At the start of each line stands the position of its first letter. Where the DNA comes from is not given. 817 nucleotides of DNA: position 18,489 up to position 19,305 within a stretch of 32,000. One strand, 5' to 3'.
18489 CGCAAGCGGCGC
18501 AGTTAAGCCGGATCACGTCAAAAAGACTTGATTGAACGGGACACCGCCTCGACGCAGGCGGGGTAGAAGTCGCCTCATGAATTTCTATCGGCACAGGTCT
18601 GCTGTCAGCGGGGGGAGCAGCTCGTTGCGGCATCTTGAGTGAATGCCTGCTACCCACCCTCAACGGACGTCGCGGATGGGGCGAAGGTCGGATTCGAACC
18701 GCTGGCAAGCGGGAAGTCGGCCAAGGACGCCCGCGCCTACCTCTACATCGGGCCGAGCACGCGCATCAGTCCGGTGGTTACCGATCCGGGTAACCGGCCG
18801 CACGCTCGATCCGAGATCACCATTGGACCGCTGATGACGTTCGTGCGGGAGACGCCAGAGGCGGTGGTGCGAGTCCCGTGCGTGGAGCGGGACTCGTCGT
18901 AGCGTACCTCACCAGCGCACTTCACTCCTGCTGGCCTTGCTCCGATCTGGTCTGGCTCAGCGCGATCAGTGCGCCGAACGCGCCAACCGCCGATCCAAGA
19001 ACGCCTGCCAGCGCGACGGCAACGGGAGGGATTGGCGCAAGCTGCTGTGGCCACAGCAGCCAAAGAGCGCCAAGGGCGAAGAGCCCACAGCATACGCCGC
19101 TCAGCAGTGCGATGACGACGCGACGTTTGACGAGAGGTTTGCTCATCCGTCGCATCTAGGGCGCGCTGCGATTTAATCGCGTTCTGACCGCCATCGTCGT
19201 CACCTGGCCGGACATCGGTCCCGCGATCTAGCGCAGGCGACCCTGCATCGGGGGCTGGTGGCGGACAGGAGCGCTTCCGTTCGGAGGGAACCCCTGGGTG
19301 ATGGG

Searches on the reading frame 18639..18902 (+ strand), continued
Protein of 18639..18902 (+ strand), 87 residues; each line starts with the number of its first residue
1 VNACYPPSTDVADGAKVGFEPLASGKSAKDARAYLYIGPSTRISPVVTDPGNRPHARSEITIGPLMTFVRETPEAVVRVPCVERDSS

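Call 73: find_encoding_contigs(protein=P0075, flank=6000, max_places=3)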
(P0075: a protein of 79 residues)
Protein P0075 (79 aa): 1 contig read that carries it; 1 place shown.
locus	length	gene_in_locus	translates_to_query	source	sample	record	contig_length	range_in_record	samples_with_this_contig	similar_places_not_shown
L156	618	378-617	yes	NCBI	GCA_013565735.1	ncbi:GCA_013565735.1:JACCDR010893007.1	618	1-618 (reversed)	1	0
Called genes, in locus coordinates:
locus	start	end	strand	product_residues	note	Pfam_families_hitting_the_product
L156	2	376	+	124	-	?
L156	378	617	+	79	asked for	?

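Call 80: find_encoding_contigs(protein=P0038, flank=1500, max_places=2)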
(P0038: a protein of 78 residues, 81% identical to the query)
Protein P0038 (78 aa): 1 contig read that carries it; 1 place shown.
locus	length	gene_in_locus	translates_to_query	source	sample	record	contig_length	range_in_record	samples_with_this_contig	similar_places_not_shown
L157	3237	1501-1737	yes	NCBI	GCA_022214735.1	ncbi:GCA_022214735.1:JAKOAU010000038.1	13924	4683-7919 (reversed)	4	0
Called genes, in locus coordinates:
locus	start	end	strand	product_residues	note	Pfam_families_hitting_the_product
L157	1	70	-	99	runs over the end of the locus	-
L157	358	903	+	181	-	-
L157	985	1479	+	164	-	PF05443:ROS_MUCR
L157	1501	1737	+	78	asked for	-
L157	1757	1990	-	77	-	-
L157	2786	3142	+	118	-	-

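Call 81: find_encoding_contigs(protein=P0028, flank=1500, max_places=2)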
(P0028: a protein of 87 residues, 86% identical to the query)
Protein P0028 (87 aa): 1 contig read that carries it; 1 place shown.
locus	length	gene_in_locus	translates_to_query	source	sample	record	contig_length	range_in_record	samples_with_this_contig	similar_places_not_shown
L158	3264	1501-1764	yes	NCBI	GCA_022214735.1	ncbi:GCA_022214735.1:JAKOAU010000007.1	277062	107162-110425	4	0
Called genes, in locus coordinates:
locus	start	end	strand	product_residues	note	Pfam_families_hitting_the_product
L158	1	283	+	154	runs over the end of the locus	-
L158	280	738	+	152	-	-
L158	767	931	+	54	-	-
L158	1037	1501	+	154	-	PF05443:ROS_MUCR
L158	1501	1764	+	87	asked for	-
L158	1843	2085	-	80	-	-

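Call 86: search_protein_families(library=ncbifam, proteins=[P0011, P0062, window:18639-18902:+, L149:7630-8004:+], max_evalue=0.01)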
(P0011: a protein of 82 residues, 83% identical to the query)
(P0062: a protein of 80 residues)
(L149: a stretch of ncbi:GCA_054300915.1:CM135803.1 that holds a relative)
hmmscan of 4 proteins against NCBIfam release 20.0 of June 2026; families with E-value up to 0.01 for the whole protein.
P0011 (82 aa): 0 families

P0062 (80 aa): 0 families

window:18639-18902:+ (87 aa): 0 families

L149:7630-8004:+ (124 aa): 0 families

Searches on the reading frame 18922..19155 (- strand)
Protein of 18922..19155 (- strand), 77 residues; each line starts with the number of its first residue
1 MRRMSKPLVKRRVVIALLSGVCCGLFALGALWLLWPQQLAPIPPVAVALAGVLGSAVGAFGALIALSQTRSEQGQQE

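Call 12: search_protein_families(library=pfam, proteins=[window:18922-19155:-], max_evalue=0.01)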
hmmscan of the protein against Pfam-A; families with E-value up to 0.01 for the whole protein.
window:18922-19155:- (77 aa): 2 families
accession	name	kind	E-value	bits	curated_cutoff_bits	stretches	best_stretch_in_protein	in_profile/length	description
PF19942.4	DUF6404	-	0.0013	19.5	27.6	1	13-70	48-105/115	Family of unknown function (DUF6404)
PF19865.4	DUF6338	-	0.0053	16.8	26.5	1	6-71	33-109/205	Family of unknown function (DUF6338)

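Call 59: search_protein_families(library=padloc, proteins=[window:18922-19155:-], max_evalue=0.01)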
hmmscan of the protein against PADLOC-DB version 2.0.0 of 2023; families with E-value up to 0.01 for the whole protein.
window:18922-19155:- (77 aa): 0 families
